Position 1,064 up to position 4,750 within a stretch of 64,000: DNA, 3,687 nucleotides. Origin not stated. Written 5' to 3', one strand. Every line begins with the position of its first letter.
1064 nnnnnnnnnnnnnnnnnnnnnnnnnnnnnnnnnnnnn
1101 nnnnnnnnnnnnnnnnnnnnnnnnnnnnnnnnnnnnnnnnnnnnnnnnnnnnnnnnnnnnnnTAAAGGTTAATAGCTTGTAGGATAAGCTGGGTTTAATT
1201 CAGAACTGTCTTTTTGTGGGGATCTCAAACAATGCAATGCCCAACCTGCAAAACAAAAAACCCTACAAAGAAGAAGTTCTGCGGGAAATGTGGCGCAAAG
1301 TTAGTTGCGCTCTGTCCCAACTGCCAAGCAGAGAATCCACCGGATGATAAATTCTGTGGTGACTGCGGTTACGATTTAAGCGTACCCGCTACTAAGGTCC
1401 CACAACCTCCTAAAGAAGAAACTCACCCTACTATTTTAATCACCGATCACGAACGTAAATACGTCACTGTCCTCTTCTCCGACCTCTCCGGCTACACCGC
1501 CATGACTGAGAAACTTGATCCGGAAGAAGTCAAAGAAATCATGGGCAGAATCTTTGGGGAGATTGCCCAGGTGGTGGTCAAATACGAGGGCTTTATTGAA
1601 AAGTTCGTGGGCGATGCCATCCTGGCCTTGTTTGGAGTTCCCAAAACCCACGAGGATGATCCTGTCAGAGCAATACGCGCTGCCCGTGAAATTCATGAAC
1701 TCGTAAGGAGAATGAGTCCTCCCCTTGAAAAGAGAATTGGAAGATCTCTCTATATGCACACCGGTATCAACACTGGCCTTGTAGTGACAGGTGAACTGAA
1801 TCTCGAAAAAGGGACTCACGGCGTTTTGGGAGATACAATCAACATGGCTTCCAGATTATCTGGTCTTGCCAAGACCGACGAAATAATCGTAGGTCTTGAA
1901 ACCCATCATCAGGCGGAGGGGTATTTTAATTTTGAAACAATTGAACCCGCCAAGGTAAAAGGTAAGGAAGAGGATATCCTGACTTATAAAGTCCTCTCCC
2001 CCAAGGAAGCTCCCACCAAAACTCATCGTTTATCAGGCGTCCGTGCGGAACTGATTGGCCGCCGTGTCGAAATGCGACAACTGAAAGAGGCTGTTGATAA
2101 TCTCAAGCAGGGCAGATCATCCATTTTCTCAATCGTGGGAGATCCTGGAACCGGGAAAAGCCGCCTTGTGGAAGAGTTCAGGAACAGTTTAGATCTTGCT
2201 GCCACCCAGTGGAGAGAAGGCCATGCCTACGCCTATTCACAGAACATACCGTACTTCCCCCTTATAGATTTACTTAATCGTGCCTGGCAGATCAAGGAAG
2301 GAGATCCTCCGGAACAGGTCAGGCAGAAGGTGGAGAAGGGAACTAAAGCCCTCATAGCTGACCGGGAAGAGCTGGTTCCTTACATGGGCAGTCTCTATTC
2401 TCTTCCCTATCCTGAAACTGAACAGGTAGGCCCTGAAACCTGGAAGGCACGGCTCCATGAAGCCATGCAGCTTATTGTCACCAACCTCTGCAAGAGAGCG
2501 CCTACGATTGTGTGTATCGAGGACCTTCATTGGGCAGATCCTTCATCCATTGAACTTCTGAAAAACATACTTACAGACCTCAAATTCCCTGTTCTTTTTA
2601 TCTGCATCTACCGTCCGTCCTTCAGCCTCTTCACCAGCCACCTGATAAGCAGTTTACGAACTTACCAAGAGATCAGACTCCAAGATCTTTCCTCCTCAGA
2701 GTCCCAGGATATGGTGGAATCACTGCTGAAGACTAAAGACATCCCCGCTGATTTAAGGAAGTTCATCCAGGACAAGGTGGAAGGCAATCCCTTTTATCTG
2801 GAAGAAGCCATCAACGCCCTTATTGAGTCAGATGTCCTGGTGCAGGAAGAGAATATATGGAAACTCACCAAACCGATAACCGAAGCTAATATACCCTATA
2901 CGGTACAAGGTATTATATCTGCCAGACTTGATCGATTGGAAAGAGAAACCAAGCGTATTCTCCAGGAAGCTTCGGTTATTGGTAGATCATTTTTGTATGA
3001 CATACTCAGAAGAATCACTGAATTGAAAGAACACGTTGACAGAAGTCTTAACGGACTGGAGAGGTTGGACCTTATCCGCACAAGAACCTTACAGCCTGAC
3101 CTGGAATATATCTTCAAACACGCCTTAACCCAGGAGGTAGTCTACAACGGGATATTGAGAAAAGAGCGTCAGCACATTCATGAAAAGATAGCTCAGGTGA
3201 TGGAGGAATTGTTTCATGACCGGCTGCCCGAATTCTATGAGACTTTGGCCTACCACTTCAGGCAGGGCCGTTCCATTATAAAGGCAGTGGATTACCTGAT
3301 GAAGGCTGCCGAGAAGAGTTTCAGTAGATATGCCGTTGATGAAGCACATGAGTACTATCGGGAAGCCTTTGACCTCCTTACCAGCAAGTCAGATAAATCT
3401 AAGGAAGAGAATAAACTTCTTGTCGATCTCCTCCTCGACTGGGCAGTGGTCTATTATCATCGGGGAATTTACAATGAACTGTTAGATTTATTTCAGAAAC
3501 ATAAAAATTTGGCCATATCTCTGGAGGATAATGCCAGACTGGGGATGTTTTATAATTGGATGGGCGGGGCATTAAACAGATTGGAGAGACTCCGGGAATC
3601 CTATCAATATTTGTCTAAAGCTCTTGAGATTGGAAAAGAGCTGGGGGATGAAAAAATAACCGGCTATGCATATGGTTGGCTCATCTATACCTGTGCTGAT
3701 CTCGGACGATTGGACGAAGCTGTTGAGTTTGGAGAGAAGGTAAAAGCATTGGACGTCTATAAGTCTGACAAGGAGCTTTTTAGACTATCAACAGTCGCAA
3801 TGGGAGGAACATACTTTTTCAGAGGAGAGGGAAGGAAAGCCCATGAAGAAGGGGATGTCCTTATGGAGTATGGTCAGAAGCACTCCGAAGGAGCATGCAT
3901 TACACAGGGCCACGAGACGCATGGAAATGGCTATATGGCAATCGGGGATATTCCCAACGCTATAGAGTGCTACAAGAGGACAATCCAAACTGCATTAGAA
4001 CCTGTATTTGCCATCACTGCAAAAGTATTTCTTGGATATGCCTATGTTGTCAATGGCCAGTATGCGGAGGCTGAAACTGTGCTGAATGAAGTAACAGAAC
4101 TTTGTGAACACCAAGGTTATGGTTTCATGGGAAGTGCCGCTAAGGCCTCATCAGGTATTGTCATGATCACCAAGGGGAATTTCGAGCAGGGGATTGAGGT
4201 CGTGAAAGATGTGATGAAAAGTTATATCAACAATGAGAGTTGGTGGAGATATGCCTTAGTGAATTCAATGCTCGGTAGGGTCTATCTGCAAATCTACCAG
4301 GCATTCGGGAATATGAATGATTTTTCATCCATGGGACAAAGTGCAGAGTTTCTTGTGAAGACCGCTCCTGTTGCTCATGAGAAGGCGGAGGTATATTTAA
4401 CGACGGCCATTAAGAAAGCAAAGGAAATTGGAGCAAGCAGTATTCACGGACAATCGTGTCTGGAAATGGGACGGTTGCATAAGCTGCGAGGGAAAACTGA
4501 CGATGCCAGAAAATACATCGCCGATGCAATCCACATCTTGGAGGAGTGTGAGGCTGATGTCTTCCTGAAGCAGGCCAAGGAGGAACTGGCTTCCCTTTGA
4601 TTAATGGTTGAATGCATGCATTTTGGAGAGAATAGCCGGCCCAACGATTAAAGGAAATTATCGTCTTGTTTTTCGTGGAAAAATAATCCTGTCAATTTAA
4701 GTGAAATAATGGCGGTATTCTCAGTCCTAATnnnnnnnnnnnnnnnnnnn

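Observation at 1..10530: Integrase-flanked block pairing a STAND-type nucleotide cyclase with a cyclic-nucleotide-gated patatin lipase and a PycTM-like membrane protein: candidate undescribed signalling/defence module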

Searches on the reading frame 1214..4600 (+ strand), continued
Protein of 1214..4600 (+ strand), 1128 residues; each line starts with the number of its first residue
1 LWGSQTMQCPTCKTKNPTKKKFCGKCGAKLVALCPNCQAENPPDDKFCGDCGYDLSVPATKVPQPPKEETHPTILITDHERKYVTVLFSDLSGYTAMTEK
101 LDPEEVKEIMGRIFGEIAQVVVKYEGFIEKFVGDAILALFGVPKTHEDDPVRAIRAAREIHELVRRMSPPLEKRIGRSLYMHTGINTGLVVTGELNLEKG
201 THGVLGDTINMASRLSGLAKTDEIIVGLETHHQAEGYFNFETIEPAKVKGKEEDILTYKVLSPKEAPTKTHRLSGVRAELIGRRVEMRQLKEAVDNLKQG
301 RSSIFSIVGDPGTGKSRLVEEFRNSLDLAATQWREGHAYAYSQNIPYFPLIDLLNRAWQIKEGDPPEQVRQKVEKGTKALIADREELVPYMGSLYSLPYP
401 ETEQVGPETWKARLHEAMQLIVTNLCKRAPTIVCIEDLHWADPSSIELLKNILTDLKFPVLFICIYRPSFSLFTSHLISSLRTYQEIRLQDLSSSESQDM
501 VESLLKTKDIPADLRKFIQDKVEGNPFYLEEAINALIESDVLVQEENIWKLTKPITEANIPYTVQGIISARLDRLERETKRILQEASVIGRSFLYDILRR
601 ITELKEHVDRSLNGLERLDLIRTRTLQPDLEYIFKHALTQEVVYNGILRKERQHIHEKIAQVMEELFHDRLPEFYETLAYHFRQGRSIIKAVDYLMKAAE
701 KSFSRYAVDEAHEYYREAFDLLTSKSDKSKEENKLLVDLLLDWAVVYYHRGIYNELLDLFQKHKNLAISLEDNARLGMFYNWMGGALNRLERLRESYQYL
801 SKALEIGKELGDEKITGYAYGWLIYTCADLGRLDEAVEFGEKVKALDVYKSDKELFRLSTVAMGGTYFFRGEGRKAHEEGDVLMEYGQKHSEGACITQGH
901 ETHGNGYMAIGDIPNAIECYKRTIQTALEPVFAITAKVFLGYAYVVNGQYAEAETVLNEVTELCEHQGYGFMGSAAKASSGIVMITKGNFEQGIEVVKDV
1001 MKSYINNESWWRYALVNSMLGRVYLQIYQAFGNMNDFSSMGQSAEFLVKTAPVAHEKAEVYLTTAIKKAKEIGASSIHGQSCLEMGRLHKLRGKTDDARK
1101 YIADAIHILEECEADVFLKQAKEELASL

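Call 21: find_related_loci(query=A2, collection=metagenome_contigs, flank=10000)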
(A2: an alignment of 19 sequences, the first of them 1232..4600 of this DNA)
Query A2 (1122 aa) in metagenome_contigs; peptide patterns used: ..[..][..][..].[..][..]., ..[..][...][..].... (x = any residue, [..] = any of these).
600 stretches matched a pattern (row limit reached: there are more); 565 encode a relative of the query (tblastn E <= 1e-3); the best 80 are kept; 80 distinct loci.
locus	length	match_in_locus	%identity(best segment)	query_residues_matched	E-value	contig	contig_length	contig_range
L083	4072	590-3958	61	1-1122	0e+0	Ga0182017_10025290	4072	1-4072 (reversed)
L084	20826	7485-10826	64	1-1122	0e+0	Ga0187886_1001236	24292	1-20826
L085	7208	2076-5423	60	1-1122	0e+0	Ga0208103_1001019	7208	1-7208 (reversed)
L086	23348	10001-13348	60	1-1122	0e+0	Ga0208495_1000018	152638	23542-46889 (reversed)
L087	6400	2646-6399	60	1-1122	0e+0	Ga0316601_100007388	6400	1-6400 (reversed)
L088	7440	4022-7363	60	1-1122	0e+0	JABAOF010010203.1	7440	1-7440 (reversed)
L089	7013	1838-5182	60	1-1122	0e+0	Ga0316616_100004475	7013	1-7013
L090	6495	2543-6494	59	1-1122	0e+0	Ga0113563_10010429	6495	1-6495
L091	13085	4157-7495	58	1-1122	0e+0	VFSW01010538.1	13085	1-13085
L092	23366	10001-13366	58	1-1122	0e+0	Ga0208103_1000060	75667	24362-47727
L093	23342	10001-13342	59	1-1122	0e+0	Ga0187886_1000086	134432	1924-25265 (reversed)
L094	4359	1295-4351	63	1-1026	0e+0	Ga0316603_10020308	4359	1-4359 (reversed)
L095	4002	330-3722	58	1-1122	0e+0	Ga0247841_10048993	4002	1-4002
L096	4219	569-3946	57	1-1122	0e+0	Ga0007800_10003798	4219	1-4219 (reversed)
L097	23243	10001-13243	58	28-1122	0e+0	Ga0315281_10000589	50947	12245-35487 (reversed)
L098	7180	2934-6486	57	1-1122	0e+0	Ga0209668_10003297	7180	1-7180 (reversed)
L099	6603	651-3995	58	1-1122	0e+0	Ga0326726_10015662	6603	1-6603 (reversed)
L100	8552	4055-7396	58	1-1122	0e+0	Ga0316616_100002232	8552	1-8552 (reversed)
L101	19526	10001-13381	56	1-1122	0e+0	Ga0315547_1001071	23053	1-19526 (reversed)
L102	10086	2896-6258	57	1-1122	0e+0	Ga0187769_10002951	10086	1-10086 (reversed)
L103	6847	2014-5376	57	1-1122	0e+0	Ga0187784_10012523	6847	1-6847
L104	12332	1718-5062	57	1-1122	0e+0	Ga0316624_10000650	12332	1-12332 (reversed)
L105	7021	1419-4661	58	28-1122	0e+0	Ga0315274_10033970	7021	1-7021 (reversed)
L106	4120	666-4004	57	1-1122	0e+0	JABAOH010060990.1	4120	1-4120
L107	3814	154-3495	56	1-1122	0e+0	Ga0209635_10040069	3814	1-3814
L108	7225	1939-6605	57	1-1122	0e+0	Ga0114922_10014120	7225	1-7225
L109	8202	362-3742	56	1-1122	0e+0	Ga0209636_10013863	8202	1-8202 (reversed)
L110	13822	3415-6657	58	28-1122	0e+0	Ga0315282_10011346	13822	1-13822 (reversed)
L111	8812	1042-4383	56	1-1122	0e+0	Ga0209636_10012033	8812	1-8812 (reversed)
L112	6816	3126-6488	57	1-1122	0e+0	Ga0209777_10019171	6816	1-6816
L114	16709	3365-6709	57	1-1122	0e+0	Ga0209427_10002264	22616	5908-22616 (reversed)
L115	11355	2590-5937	56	1-1122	0e+0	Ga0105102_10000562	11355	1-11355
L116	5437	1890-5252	56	1-1122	0e+0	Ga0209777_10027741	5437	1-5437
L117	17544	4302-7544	57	28-1122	0e+0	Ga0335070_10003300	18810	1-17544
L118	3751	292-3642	56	1-1122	0e+0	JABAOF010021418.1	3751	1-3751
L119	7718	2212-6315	55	1-1122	0e+0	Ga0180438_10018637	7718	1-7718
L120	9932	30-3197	59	69-1122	0e+0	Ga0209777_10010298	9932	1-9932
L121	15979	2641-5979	55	1-1122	0e+0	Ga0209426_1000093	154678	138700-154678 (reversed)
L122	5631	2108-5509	54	1-1122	0e+0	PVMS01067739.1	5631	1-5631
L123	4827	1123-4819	55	1-1122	0e+0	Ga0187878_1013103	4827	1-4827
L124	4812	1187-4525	55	1-1122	0e+0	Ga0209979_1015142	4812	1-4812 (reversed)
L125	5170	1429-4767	54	1-1122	0e+0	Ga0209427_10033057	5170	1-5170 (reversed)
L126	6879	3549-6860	55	1-1122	0e+0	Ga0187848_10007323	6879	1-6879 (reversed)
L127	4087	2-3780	55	1-1122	0e+0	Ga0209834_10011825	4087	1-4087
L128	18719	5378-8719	54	1-1122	0e+0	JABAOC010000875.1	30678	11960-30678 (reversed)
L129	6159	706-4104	54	1-1122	0e+0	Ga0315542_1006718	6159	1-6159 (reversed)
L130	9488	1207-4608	53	1-1122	0e+0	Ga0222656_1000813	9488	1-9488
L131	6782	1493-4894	53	1-1122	0e+0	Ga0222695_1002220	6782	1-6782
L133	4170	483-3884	55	1-1122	0e+0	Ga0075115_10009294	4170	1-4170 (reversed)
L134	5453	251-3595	54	1-1122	0e+0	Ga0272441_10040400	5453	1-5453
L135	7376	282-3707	53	1-1122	0e+0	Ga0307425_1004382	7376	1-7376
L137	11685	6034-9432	53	1-1122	0e+0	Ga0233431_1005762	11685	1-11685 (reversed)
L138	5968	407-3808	53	1-1122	0e+0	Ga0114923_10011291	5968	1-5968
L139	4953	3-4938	54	1-1122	0e+0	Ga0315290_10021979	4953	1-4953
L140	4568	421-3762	54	1-1122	0e+0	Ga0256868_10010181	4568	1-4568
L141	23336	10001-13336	54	1-1122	0e+0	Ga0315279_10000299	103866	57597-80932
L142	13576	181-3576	53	1-1122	0e+0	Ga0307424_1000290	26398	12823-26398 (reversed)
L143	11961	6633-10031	53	1-1122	0e+0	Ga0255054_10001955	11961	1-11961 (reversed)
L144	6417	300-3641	54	1-1122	0e+0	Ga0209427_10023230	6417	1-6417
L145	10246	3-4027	54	1-1122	0e+0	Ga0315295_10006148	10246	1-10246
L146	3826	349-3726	53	1-1122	0e+0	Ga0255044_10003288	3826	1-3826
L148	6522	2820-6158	53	1-1122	0e+0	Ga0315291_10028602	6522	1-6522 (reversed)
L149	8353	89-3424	53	1-1122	0e+0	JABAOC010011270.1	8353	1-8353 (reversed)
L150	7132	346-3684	53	1-1122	0e+0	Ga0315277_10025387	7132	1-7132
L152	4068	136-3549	53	1-1122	0e+0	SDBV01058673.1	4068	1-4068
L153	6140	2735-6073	53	1-1122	0e+0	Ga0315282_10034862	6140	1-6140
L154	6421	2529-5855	52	1-1122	0e+0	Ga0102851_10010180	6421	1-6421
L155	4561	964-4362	53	1-1122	0e+0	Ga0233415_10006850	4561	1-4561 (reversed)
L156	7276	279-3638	52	1-1122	0e+0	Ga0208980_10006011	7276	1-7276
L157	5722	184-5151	52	1-1122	0e+0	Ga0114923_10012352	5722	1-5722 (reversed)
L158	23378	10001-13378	52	1-1122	0e+0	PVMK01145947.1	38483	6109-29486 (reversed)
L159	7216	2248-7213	52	1-1122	0e+0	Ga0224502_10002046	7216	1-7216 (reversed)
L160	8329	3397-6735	53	1-1122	0e+0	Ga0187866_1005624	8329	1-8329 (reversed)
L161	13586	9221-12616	53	1-1122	0e+0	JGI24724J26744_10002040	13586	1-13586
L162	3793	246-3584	52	1-1122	0e+0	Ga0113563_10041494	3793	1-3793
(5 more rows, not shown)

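Call 63: search_protein_families(library=pfam, proteins=[L120:3441-4064:+], max_evalue=0.001)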
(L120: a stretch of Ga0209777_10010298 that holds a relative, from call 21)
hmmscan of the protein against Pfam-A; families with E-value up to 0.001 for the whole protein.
L120:3441-4064:+ (208 aa): 1 family
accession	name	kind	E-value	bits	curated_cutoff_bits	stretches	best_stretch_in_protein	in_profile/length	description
PF00027.35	cNMP_binding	-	8.7e-19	67.7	27.5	1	96-179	2-87/89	Cyclic nucleotide-binding domain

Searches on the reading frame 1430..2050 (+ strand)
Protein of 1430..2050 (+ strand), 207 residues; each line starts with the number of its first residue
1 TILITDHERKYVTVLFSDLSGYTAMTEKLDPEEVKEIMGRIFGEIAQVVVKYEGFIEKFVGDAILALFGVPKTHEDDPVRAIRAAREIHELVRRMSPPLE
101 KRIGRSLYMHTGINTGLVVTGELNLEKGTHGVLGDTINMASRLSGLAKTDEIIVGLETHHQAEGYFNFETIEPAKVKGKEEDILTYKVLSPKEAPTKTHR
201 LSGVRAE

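Call 59: search_solved_structures(query=window:1430-2050:+, max_evalue=0.001, show_alignments=2)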
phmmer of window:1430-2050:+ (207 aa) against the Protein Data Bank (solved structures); distinct sequences matched with E-value up to 0.001: 56.
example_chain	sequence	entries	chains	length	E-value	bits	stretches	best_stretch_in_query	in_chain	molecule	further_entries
2w01_A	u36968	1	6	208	3.5e-27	98.7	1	8-181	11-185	ADENYLATE CYCLASE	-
6fht_A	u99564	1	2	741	1.4e-26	96.7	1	8-180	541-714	Bacteriophytochrome,Adenylate cyclase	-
3r5g_A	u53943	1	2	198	1.7e-22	83.4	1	7-189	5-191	CyaB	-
1wc1_A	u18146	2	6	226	1e-18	71.1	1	8-185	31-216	ADENYLATE CYCLASE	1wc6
1wc0_A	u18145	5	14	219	1.1e-18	71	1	8-185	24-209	ADENYLATE CYCLASE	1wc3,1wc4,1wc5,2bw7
5oyh_A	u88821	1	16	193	7.7e-18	68.2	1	8-190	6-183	Nucleotide cyclase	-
6aoa_A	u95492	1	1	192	2.6e-17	66.5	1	8-192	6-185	Bacterio-rhodopsin/guanylyl cyclase 1 fusion protein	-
6sir_A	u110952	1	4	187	5.2e-17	65.5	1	8-188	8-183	Nucleotide cyclase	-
6ao9_A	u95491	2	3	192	1.2e-16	64.3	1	8-192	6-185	Bacterio-rhodopsin/guanylyl cyclase 1 fusion protein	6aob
5x4t_A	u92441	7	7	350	5.4e-16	62.2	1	13-188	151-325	Photoactivated adenylyl cyclase | Family 3 adenylate cyclase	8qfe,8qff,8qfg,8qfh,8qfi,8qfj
9f1z_A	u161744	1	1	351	5.5e-16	62.2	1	13-188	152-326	Family 3 adenylate cyclase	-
5x4u_A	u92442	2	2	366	6.1e-16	62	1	13-188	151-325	Photoactivated adenylyl cyclase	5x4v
4yus_A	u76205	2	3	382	6.6e-16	61.9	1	13-188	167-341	Family 3 adenylate cyclase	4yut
9f1w_A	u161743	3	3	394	7.2e-16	61.8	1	13-188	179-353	Family 3 adenylate cyclase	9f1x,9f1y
5mbg_A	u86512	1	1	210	5e-15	59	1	14-189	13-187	Beta subunit of photoactivated adenylyl cyclase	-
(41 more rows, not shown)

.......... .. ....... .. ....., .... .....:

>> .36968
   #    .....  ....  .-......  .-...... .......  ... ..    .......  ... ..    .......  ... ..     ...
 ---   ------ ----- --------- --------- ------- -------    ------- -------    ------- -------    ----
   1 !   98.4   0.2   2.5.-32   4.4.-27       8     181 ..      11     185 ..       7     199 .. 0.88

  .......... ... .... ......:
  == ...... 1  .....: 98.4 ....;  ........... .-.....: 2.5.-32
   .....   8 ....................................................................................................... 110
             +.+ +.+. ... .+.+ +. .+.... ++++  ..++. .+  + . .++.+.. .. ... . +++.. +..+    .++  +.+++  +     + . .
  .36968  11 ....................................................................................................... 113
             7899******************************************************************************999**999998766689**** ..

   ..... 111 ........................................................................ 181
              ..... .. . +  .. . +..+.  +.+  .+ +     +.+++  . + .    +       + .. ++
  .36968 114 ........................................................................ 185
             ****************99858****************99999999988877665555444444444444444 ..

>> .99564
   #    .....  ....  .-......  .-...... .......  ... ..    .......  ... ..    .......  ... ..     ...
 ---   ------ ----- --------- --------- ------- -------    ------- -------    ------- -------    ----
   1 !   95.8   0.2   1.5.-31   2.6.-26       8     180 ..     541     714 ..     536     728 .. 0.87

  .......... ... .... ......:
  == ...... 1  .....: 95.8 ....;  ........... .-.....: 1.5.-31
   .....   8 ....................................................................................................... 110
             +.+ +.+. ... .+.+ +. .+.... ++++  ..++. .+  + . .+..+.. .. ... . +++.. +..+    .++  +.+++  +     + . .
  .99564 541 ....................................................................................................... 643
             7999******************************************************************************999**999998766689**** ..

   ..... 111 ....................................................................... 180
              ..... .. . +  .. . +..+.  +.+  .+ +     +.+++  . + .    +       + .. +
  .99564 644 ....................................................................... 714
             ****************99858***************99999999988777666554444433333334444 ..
